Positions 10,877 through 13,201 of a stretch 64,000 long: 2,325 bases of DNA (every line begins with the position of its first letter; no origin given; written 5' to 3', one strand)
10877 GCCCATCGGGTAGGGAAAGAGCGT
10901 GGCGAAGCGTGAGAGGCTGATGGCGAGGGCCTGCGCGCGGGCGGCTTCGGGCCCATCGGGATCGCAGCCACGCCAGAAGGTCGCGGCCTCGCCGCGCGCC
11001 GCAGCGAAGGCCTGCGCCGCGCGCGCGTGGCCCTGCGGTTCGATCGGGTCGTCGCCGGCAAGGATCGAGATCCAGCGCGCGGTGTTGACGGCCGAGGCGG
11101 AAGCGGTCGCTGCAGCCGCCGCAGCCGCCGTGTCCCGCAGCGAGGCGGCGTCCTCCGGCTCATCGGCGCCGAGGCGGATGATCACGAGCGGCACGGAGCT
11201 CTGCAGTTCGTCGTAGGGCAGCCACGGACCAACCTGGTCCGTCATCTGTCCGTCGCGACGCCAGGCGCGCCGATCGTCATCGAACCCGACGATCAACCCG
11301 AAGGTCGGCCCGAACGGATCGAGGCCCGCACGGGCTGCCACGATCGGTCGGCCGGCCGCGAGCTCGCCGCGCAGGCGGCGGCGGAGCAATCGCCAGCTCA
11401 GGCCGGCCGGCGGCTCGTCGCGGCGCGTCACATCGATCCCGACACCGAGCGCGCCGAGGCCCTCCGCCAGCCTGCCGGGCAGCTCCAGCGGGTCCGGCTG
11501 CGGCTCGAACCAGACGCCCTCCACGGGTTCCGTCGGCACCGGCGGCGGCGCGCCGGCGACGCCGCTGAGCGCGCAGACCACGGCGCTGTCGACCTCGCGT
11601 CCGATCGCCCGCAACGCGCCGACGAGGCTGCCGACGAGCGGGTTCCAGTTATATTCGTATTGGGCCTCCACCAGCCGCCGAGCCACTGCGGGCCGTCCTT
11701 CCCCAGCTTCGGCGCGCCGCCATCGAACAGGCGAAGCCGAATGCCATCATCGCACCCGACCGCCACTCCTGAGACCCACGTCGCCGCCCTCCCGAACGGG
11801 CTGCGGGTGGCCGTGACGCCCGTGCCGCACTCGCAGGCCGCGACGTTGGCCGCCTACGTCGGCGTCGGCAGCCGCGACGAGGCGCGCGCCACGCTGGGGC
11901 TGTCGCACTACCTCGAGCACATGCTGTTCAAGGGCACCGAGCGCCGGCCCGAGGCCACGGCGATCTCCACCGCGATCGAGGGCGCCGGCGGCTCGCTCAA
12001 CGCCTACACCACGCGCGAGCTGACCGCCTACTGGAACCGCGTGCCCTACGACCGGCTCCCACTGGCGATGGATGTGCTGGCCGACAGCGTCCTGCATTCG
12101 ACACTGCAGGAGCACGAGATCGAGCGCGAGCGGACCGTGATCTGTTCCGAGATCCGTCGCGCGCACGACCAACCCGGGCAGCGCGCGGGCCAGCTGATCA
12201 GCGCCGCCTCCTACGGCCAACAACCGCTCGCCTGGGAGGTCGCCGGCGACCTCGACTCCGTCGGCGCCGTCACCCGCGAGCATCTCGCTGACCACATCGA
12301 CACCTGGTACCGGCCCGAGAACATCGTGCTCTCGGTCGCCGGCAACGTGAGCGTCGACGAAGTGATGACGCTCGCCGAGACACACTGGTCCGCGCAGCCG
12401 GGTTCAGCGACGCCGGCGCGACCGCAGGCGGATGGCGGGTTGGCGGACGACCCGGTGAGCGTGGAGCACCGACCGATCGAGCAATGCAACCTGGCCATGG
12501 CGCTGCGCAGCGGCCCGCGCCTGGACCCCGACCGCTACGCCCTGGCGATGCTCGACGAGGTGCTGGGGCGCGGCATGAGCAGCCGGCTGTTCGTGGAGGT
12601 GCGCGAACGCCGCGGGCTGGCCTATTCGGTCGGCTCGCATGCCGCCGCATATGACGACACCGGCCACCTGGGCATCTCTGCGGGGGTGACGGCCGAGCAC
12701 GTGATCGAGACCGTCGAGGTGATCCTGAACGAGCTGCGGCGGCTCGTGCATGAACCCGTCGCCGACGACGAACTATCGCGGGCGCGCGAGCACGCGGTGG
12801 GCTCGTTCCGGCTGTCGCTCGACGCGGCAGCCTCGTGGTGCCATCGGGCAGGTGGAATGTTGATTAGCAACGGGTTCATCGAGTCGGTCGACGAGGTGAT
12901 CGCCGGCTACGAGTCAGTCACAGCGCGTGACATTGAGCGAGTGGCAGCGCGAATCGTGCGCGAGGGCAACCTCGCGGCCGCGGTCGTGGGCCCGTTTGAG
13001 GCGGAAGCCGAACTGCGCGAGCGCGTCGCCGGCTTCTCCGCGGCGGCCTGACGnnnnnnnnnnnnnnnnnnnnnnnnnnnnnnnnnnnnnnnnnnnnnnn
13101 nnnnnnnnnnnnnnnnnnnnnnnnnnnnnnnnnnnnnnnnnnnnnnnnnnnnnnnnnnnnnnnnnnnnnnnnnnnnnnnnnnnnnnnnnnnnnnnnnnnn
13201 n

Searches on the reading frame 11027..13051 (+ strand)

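Call 71: search_protein_families(library=pfam, proteins=[window:11027-13051:+], max_evalue=0.00001)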
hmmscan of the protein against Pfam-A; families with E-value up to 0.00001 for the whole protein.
window:11027-13051:+ (674 aa): 2 families
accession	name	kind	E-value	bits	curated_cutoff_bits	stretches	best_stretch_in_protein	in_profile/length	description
PF05193.26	Peptidase_M16_C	-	3.7e-42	144.7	23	1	415-588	2-179/181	Peptidase M16 inactive domain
PF00675.25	Peptidase_M16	-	1.1e-34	120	22.3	1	261-407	2-147/149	Insulinase (Peptidase family M16)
